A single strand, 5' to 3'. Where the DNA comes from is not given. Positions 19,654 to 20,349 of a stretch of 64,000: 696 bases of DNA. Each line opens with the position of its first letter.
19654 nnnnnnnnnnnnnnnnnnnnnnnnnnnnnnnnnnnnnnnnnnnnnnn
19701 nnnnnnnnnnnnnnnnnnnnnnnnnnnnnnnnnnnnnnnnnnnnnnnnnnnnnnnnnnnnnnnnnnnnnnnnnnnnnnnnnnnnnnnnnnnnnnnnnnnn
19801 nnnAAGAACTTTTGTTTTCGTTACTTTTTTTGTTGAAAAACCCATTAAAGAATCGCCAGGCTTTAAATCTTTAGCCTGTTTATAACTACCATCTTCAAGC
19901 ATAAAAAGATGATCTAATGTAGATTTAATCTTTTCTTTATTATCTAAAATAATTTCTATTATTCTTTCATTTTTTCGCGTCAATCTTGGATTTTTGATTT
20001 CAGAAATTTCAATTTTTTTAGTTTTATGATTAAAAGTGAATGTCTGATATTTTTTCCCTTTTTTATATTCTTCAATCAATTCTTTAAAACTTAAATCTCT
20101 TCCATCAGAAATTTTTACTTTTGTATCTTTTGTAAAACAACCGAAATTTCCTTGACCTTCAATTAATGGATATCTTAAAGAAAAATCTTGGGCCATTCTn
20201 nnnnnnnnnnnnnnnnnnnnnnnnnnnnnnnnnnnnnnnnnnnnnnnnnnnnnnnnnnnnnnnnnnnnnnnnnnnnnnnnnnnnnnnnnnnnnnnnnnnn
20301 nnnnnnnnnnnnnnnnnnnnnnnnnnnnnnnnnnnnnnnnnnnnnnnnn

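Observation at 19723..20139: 139-aa mini-intein in GyrA inserted between GNFG and SIDGD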

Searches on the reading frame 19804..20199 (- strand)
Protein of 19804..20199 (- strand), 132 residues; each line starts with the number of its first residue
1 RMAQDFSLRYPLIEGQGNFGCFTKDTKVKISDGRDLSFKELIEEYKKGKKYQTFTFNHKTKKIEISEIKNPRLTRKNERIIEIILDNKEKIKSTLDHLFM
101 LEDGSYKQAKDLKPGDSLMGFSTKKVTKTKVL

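Call 34: find_related_loci(query=A1, collection=genome_contigs, flank=3000)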
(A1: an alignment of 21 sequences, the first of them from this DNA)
Query A1 (132 aa) in genome_contigs; peptide patterns used: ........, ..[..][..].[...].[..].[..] (x = any residue, [..] = any of these).
599 stretches matched a pattern (row limit reached: there are more); 594 encode a relative of the query (tblastn E <= 1e-3); the best 80 are kept; 80 distinct loci.
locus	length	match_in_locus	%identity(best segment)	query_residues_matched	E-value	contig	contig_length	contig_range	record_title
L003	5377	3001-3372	77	1-124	5e-63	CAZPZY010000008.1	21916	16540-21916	MAG TPA_asm: uncultured Candidatus Saccharibacteria bacterium isolate binchicken_co184_55 genome assembly, contig: NODE_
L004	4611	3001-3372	76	1-124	7e-63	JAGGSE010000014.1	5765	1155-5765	MAG: bacterium isolate AUK014 PB_MANV_014_c_000000000944, whole genome shotgun sequence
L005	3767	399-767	76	1-123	1e-61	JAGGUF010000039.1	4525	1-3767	MAG: bacterium isolate AUK067 PB_MBMC_021_c_000000000019, whole genome shotgun sequence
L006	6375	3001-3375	70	1-125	9e-60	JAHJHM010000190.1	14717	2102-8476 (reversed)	MAG: Candidatus Omnitrophota bacterium isolate Modern_marine_planktonic.mb.3 Modern_marine_plank.mb.3_k141_652062, whole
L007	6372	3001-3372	70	1-124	8e-59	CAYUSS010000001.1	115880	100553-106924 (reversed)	MAG TPA_asm: uncultured Candidatus Saccharibacteria bacterium isolate binchicken_co34_299 genome assembly, contig: NODE_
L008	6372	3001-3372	71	1-124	3e-58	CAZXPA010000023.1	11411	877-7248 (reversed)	MAG TPA_asm: uncultured Gammaproteobacteria bacterium isolate SRP167671_co1_190 genome assembly, contig: NODE_6727_lengt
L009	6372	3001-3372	73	1-124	2e-58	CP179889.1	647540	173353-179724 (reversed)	MAG: Candidatus Nealsonbacteria bacterium isolate ER8H12parc2 chromosome, complete genome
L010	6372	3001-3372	69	1-124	8e-58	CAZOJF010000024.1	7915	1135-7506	MAG TPA_asm: uncultured Candidatus Saccharibacteria bacterium isolate binchicken_co51_202 genome assembly, contig: NODE_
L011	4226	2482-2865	70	1-126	2e-57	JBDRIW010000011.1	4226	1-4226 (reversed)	MAG: Candidatus Nealsonbacteria bacterium isolate MEGAHIT-group-1.605 k141_3577623, whole genome shotgun sequence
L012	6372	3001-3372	69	1-124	4e-57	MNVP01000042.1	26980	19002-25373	MAG: Candidatus Omnitrophica bacterium CG1_02_40_15 cg1_0.2_scaffold_1275_c, whole genome shotgun sequence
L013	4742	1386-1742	70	1-119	4e-57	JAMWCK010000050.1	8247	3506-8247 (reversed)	MAG: Candidatus Omnitrophota bacterium isolate QZM4_1.bins.76.Tibet NODE_26243_length_8247_cov_3.051847, whole genome sh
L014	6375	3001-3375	69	1-125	5e-57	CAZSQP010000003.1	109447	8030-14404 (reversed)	MAG TPA_asm: uncultured Candidatus Saccharibacteria bacterium isolate SRP332253_co2_159 genome assembly, contig: NODE_10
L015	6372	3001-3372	69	1-124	2e-56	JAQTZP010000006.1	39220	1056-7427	MAG: Candidatus Paceibacterota bacterium isolate STC_63 NODE_2025_length_39220_cov_5.421508_Sandtown_C, whole genome sho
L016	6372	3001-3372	69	1-124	4e-56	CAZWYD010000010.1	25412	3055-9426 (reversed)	MAG TPA_asm: uncultured Planctomycetia bacterium isolate SRP077602_co2_310 genome assembly, contig: NODE_2893_length_254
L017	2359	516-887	69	1-124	6e-56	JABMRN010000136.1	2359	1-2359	MAG: Candidatus Omnitrophota bacterium isolate bin.93 k141_2850347, whole genome shotgun sequence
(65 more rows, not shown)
